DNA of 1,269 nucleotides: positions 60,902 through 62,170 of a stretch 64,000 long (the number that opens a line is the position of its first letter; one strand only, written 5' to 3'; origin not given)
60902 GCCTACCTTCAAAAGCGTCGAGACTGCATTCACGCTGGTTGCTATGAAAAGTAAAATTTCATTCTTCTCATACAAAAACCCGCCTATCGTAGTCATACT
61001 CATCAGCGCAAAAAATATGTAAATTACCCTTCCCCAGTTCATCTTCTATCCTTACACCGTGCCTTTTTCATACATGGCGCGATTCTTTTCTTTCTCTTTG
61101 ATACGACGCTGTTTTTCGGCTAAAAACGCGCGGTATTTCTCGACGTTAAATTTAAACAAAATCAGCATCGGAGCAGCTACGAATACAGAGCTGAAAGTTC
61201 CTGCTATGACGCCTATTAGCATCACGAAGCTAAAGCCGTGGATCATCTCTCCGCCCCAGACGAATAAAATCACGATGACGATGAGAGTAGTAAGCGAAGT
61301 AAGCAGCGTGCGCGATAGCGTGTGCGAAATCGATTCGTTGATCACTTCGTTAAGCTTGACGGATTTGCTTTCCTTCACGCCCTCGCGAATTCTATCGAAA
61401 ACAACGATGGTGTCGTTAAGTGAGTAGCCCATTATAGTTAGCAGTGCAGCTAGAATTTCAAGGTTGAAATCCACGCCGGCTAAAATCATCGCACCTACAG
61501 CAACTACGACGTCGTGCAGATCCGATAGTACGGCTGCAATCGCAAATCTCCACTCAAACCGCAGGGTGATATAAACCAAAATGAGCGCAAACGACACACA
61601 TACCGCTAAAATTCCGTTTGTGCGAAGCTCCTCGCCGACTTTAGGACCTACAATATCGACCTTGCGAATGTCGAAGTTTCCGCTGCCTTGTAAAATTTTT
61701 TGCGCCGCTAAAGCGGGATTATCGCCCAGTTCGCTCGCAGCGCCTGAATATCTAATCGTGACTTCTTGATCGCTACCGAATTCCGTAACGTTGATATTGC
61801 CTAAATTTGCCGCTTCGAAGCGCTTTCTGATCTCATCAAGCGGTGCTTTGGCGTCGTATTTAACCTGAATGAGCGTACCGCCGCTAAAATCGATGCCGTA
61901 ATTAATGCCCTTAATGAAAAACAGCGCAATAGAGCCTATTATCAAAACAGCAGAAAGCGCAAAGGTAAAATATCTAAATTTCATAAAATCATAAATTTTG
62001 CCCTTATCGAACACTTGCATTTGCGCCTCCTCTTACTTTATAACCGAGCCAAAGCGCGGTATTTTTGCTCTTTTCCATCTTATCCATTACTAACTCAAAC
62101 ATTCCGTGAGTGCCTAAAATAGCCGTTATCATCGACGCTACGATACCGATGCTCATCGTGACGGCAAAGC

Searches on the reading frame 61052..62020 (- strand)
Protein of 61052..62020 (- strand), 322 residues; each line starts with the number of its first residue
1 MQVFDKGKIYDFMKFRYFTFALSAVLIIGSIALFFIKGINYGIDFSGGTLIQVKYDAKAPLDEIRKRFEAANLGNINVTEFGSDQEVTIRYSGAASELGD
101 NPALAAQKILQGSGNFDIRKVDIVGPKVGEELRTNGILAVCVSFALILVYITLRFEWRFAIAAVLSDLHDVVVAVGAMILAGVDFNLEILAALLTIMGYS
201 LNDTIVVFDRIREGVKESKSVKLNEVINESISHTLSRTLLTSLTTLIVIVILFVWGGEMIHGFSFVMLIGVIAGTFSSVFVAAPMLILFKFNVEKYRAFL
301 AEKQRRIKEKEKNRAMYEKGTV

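Call 52: find_encoding_contigs(protein=window:61052-62020:-, flank=10000, max_places=1)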
Protein window:61052-62020:- (322 aa): 11 contigs read that carry it; 1 place shown.
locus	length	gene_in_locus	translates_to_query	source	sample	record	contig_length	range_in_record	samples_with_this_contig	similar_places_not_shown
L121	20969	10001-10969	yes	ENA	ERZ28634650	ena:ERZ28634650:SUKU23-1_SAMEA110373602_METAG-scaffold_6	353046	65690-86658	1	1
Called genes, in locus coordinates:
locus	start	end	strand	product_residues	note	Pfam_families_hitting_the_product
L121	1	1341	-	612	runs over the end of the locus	PF11741:AMIN (faint), PF01520:Amidase_3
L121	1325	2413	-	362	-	PF03060:NMO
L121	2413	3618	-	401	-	PF00579:tRNA-synt_1b, PF22421:SYY_C-terminal (weak)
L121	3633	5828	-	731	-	PF13328:HD_4, PF01966:HD (weak), PF04607:RelA_SpoT, PF02824:TGS, PF28438:RelA_RIS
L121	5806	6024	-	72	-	PF01192:RNA_pol_Rpb6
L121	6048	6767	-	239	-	PF00696:AA_kinase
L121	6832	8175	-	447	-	PF26365:ApoNAT_membrane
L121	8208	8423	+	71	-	PF02699:YajC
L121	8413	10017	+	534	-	PF21760:SecD_1st, PF22599:SecDF_P1_head, PF02355:SecD_SecF_C, PF00873:ACR_tran, PF03176:MMPL (weak)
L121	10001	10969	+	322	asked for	PF07549:Sec_GG, PF02355:SecD_SecF_C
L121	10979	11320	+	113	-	PF19931:DUF6394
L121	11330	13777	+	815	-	PF00133:tRNA-synt_1, PF01921:tRNA-synt_1f (faint), PF00750:tRNA-synt_1d (faint), PF01406:tRNA-synt_1e (faint), PF09334:tRNA-synt_1g, PF13603:tRNA-synt_1_2, PF09334:tRNA-synt_1g, PF08264:Anticodon_1 (weak)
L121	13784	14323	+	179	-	PF04390:LptE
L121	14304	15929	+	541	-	PF02875:Mur_ligase_C (weak)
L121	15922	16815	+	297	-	PF01551:Peptidase_M23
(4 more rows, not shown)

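Call 53: list_cluster_members(proteins=[window:61052-62020:-, window:58244-60691:-, window:30730-32094:-, window:32087-33211:-, window:45832-47961:-, window:49178-50314:-, window:34308-35384:-, window:28466-29395:-, window:47982-49181:-, window:8778-9779:-])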
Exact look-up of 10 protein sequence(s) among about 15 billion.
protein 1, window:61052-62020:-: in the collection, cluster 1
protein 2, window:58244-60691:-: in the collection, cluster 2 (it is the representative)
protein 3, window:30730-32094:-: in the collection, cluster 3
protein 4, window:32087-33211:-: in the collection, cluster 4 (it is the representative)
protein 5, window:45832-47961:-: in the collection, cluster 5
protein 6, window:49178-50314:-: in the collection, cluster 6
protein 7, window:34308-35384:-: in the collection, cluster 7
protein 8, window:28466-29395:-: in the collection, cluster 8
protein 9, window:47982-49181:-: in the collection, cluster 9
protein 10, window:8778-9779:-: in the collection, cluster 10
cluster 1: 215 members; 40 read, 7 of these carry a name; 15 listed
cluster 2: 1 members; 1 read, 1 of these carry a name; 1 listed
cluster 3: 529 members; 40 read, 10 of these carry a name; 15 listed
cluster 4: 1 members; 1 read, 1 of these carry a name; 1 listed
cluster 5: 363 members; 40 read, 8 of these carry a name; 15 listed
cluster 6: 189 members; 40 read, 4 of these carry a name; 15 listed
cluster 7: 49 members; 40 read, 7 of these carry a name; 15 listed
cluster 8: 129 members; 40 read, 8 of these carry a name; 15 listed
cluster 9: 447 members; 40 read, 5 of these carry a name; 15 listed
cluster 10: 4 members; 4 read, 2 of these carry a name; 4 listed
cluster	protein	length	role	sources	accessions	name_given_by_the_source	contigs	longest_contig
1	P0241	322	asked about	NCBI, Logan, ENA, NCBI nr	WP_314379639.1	protein translocase subunit SecF [uncultured Campylobacter sp.]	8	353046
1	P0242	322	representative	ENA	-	-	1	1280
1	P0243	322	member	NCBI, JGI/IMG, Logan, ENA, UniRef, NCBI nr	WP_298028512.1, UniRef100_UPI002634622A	protein translocase subunit SecF [uncultured Campylobacter sp.] | protein translocase subunit SecF n=1 Tax=uncultured Campylobacter sp. TaxID=218934 ...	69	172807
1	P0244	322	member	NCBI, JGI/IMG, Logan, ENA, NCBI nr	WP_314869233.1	protein translocase subunit SecF [uncultured Campylobacter sp.]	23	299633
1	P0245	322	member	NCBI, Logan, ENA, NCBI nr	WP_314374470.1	protein translocase subunit SecF [uncultured Campylobacter sp.]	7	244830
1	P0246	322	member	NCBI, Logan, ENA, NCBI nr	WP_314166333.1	protein translocase subunit SecF [uncultured Campylobacter sp.]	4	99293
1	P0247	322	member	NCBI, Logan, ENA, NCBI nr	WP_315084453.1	protein translocase subunit SecF [uncultured Campylobacter sp.]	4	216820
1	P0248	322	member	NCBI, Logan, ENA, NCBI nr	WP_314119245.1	protein translocase subunit SecF [uncultured Campylobacter sp.]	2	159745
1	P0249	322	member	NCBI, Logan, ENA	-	-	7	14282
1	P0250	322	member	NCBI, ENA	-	-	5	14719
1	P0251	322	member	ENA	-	-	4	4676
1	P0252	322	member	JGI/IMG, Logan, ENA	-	-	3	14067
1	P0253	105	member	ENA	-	-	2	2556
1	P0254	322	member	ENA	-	-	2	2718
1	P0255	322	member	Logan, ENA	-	-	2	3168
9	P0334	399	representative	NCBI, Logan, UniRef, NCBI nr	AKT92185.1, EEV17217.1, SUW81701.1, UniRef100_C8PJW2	UDP-N-acetyl-D-mannosamine dehydrogenase [Campylobacter gracilis] | Nucleotide sugar dehydrogenase n=1 Tax=Campylobacter gracilis RM3268 TaxID=553220 ...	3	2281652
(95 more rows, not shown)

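Call 55: find_encoding_contigs(protein=P0334, flank=10000, max_places=2)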
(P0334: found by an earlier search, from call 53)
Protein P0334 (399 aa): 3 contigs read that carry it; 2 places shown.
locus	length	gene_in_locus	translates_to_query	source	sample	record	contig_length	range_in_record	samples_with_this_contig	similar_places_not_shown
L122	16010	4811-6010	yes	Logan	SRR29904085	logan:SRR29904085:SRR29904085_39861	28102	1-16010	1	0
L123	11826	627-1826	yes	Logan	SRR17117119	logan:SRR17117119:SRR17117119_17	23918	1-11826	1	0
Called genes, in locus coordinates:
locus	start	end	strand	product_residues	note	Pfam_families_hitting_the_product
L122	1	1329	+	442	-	?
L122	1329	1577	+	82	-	-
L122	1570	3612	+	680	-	-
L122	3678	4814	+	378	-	PF02350:Epimerase_2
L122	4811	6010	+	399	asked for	PF03446:NAD_binding_2 (weak), PF03721:UDPG_MGDP_dh_N, PF00984:UDPG_MGDP_dh, PF03720:UDPG_MGDP_dh_C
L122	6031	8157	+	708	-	PF08240:ADH_N (faint), PF01488:Shikimate_DH (faint), PF03447:NAD_binding_3 (faint), PF16912:Glu_dehyd_C (faint), PF00107:ADH_zinc_N, PF01408:GFO_IDH_MocA, PF02894:GFO_IDH_MocA_C (weak), PF22725:GFO_IDH_MocA_C3, +1 more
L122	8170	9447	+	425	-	PF27533:CapK_C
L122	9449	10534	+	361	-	PF00155:Aminotran_1_2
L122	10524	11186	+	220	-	PF12710:HAD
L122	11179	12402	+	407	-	PF01943:Polysacc_synt, PF13440:Polysacc_synt_3 (weak)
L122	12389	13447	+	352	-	PF01041:DegT_DnrJ_EryC1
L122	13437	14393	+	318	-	PF13480:Acetyltransf_6, PF02388:FemAB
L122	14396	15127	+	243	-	PF13489:Methyltransf_23, PF08241:Methyltransf_11, PF08242:Methyltransf_12, PF13649:Methyltransf_25, PF13847:Methyltransf_31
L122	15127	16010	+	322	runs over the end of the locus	-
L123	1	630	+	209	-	?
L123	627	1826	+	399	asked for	PF03446:NAD_binding_2 (weak), PF03721:UDPG_MGDP_dh_N, PF00984:UDPG_MGDP_dh, PF03720:UDPG_MGDP_dh_C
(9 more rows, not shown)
